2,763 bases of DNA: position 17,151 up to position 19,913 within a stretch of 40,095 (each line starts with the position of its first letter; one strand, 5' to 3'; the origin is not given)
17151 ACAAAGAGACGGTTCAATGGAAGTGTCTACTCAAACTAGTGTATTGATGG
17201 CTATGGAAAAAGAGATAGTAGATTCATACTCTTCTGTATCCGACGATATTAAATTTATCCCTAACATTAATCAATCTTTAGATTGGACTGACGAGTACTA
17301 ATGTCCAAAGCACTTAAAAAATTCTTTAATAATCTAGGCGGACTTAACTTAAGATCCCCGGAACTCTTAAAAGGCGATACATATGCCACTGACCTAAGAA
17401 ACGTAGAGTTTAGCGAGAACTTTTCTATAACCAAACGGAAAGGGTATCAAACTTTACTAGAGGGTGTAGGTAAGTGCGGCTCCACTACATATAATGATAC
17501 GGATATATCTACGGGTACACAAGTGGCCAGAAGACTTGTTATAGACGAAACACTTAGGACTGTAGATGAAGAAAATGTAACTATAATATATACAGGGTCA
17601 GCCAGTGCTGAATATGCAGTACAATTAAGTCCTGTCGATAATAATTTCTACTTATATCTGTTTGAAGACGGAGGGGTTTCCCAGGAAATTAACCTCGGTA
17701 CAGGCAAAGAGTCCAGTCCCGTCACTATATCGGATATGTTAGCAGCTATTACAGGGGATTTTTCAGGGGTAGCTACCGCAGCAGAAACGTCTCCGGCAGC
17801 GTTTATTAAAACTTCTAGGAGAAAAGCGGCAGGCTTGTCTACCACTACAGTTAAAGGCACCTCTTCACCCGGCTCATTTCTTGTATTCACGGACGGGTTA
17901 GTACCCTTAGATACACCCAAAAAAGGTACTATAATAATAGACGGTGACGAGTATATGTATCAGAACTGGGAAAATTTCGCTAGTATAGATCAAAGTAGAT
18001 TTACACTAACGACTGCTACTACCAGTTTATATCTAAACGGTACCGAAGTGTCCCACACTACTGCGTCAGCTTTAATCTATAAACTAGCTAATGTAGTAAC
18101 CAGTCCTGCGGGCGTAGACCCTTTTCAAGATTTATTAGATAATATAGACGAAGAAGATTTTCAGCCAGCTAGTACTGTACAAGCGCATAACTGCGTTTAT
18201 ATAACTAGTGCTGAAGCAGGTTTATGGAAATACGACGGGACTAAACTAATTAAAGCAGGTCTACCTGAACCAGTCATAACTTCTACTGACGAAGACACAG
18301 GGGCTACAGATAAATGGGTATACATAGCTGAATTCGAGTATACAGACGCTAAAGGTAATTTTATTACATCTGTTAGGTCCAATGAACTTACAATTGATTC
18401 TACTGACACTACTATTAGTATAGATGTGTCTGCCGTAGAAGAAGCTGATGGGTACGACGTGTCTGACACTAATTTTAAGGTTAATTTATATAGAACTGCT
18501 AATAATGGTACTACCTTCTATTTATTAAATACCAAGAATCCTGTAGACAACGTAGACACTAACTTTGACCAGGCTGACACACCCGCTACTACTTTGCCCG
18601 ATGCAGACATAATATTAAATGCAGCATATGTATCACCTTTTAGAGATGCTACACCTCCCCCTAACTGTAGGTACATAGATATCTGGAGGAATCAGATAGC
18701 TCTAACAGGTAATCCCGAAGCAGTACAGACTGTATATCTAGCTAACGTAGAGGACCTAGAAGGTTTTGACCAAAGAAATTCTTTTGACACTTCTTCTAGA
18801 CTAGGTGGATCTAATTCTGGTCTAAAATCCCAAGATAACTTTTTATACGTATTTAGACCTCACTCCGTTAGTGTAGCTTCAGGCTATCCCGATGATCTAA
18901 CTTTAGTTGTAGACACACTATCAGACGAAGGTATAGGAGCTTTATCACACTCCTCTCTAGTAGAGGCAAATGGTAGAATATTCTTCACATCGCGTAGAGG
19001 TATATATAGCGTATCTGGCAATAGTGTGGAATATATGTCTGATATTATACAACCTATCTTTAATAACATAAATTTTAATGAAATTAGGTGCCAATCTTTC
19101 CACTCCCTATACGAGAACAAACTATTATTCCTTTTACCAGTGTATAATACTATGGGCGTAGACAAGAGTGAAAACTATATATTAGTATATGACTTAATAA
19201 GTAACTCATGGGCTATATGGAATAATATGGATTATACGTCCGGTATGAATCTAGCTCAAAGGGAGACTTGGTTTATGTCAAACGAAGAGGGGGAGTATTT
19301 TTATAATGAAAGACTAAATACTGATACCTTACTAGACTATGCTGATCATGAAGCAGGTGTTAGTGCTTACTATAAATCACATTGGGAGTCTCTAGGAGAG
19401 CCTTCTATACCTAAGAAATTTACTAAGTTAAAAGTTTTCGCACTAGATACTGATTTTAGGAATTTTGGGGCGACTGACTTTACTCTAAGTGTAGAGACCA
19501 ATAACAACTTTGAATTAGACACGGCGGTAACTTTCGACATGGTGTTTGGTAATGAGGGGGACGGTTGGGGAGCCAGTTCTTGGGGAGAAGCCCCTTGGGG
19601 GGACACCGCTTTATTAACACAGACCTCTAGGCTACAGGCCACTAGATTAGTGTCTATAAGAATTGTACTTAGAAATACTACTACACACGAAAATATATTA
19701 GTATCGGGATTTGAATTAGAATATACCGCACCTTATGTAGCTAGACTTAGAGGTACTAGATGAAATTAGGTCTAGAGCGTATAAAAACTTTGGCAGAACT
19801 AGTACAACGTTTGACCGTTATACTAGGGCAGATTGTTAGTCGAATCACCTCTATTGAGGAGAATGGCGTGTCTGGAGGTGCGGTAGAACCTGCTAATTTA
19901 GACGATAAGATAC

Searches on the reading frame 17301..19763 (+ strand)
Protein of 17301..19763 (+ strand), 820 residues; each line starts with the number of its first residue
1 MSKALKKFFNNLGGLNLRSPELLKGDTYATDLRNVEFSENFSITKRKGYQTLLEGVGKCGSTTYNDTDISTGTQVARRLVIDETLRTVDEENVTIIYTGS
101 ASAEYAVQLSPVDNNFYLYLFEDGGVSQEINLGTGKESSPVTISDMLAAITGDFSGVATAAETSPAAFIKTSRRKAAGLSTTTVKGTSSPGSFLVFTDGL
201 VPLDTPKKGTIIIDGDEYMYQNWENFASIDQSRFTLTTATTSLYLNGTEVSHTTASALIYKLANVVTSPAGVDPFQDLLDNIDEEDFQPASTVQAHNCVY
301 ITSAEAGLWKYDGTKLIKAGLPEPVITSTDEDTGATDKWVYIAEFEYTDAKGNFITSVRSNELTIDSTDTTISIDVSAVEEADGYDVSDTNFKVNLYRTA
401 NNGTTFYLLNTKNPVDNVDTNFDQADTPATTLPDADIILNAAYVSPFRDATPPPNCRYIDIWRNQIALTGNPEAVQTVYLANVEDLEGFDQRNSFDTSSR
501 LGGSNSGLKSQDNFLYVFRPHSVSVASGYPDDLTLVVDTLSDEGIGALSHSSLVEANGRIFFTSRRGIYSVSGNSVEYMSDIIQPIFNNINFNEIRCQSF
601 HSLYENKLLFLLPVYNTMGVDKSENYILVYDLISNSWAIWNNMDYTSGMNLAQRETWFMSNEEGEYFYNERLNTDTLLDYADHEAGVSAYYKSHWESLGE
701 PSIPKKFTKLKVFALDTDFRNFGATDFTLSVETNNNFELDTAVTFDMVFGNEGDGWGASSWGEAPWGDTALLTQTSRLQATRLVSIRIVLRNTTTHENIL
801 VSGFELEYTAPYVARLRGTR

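Call 15: search_protein_families(library=phrogs, proteins=[window:17301-19763:+], max_evalue=0.001)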
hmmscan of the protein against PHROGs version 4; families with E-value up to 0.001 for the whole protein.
window:17301-19763:+ (820 aa): 1 family
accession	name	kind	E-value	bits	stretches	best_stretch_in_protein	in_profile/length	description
phrog_3287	-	head and packaging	5.5e-07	29.8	1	373-641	90-345/524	virion structural protein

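Call 65: search_protein_families(library=pfam, proteins=[window:17301-19763:+], max_evalue=0.01)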
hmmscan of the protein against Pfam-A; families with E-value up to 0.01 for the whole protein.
window:17301-19763:+ (820 aa): 0 families
